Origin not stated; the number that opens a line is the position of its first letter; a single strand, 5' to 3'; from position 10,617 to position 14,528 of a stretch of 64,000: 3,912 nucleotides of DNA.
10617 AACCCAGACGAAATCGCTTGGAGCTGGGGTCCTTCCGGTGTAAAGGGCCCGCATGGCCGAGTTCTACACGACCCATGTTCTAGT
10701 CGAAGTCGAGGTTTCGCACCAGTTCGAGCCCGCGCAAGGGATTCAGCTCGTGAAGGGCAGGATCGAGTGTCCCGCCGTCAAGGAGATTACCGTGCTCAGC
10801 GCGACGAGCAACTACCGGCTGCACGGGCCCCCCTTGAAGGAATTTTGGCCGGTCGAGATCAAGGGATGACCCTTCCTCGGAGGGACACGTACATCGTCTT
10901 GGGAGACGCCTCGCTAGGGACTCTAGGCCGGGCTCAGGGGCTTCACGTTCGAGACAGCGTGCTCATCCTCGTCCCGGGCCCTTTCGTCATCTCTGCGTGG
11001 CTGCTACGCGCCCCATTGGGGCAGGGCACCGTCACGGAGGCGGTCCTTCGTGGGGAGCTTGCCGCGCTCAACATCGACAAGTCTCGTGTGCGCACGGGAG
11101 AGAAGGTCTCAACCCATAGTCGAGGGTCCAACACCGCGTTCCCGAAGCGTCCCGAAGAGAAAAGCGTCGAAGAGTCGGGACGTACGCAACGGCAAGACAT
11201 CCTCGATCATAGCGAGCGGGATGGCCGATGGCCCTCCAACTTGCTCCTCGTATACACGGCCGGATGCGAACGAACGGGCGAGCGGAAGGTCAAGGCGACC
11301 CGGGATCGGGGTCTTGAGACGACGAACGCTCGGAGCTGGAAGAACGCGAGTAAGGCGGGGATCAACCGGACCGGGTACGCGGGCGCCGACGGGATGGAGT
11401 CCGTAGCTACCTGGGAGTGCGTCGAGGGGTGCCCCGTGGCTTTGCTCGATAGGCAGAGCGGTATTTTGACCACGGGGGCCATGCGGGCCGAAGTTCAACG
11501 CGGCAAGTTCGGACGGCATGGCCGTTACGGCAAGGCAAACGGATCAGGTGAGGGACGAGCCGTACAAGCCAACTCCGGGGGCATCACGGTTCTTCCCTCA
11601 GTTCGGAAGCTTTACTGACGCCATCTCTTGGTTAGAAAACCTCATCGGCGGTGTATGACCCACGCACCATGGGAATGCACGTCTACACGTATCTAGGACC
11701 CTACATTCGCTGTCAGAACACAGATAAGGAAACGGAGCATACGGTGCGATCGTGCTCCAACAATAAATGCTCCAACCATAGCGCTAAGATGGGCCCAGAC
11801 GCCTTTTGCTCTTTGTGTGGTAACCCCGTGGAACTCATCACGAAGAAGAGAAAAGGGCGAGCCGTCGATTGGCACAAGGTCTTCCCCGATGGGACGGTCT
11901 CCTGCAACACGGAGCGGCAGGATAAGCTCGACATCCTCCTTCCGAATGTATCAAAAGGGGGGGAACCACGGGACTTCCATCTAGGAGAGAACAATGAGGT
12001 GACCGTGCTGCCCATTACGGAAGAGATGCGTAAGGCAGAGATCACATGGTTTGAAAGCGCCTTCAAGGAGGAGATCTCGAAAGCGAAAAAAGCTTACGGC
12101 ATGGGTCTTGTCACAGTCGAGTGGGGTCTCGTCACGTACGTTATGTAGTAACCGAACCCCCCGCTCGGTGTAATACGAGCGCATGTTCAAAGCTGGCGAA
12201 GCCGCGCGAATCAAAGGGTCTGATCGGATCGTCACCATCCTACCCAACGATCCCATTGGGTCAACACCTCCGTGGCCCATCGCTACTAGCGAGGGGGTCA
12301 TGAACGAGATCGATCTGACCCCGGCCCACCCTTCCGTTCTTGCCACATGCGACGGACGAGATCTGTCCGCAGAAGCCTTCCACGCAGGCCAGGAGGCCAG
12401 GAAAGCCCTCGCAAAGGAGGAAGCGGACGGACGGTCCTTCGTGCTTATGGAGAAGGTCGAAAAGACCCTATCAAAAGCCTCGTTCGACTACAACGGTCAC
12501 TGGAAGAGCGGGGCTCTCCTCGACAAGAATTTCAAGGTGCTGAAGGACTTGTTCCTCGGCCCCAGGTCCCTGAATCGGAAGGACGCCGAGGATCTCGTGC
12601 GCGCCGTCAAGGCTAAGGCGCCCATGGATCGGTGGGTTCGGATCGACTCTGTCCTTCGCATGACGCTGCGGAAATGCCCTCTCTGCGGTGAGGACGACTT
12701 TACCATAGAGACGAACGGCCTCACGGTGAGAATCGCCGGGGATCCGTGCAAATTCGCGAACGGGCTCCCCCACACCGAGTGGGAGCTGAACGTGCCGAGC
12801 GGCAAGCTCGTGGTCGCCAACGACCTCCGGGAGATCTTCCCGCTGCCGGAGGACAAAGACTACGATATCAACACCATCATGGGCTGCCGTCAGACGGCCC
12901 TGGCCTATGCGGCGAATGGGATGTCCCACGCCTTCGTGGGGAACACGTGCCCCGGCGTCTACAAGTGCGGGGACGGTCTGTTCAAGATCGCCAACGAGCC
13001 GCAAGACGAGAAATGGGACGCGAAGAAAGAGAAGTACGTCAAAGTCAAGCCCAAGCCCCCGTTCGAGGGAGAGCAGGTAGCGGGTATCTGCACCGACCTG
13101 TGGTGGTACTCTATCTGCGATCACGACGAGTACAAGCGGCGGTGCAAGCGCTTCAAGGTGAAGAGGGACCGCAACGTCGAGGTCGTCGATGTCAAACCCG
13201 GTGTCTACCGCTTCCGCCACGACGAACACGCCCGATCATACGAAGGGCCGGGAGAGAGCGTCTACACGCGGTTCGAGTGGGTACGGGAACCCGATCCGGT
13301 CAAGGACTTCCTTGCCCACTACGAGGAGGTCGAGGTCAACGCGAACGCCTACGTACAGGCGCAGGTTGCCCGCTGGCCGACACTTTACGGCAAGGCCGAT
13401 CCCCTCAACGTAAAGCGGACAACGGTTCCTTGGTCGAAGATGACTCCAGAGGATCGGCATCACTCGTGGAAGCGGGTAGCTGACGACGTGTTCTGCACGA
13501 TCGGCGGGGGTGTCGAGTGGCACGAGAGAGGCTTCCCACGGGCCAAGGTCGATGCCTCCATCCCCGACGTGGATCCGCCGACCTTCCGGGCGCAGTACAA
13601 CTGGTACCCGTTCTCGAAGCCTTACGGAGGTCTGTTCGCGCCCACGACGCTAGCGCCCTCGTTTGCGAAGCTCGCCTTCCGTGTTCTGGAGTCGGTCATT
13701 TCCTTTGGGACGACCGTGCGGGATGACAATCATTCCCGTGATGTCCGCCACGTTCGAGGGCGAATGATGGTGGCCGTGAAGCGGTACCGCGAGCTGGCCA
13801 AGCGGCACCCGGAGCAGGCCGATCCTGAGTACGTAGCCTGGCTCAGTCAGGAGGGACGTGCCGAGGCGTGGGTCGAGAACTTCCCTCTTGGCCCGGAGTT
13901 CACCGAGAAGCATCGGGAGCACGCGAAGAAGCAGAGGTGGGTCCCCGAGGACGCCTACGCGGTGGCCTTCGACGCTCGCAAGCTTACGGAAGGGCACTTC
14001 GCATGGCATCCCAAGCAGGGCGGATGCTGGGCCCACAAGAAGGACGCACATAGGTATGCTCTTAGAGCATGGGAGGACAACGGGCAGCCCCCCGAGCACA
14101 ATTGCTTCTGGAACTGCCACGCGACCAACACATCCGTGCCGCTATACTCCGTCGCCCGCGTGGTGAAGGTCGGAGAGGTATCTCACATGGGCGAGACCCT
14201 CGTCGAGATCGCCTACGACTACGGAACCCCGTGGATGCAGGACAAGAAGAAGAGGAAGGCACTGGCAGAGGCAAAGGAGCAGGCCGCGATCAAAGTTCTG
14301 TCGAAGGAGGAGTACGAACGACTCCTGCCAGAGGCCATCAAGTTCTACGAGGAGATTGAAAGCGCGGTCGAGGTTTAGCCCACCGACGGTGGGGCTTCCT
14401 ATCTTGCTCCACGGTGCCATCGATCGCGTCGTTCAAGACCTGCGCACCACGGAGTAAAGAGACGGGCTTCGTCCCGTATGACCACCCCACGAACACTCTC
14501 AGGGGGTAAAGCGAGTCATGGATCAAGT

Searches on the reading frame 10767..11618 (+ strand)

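Call 39: search_protein_families(library=phrogs, proteins=[window:10767-11618:+], max_evalue=0.01)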
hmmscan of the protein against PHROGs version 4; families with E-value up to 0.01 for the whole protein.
window:10767-11618:+ (283 aa): 1 family
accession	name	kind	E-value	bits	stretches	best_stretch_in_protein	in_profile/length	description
phrog_3008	-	other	0.0041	17.4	0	81-166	4-85/244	DNA methyltransferase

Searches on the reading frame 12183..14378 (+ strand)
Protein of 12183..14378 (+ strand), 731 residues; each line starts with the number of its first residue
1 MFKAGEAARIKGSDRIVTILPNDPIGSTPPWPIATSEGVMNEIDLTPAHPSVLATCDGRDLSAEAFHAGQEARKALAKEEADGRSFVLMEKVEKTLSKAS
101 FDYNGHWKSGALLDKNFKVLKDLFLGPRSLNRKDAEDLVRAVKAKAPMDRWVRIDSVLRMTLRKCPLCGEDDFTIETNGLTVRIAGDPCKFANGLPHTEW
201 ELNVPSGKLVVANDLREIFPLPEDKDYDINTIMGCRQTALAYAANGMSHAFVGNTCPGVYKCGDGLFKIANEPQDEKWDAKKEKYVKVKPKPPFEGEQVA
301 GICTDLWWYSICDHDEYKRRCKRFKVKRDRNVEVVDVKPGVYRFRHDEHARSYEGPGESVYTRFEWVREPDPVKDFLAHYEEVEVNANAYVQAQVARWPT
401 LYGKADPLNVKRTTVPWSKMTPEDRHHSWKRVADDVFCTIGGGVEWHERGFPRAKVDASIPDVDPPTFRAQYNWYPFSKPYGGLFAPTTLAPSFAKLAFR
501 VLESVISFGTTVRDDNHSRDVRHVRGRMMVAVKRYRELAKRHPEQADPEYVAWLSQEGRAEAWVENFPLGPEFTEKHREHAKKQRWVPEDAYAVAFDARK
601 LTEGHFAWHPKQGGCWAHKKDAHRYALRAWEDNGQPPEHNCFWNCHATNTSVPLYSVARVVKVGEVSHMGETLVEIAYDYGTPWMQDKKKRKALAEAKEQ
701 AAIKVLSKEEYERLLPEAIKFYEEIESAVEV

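Call 9: search_protein_families(library=pfam, proteins=[window:12183-14378:+], max_evalue=0.01)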
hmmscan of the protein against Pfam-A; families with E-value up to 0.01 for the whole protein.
window:12183-14378:+ (731 aa): 0 families

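Call 10: search_protein_families(library=phrogs, proteins=[window:12183-14378:+], max_evalue=0.001)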
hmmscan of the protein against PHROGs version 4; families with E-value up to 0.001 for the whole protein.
window:12183-14378:+ (731 aa): 1 family
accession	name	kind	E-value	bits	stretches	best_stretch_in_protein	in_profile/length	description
phrog_33592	-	unknown function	2.5e-10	40.5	1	224-345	201-318/553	-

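Call 53: search_dna_similar(query=window:12183-14378:+, collection=phages, mode=protein, max_rows=12, max_evalue=0.001)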
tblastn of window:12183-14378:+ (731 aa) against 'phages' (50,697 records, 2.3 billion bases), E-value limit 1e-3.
Records with a match: 2; places in all: 3; records where one place covers at least 80% of the query: 0.
Best place of each record, by identity: <60% 2.
By first word of the organism name: Xanthomonas 1; Vibrio 1.
By host as written in the record: Xanthomonas citri 1; - 1.
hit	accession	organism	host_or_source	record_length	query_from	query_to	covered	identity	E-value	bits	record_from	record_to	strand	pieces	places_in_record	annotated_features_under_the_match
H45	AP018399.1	Xanthomonas phage XacN1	Xanthomonas citri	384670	164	486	44%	24.1%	3e-6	57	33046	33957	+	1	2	hypothetical protein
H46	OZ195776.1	Vibrio phage D479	Seawater and oysters mix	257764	130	343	29%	30.5%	9e-15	85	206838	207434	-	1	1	hypothetical protein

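Call 63: find_related_loci(query=window:12183-14378:+, collection=viral_contigs, flank=3000)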
Query window:12183-14378:+ (731 aa) in viral_contigs; peptide patterns used: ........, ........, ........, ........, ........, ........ (x = any residue, [..] = any of these).
1 stretches matched a pattern, but none encodes a relative of the query by tblastn (E <= 1e-3).
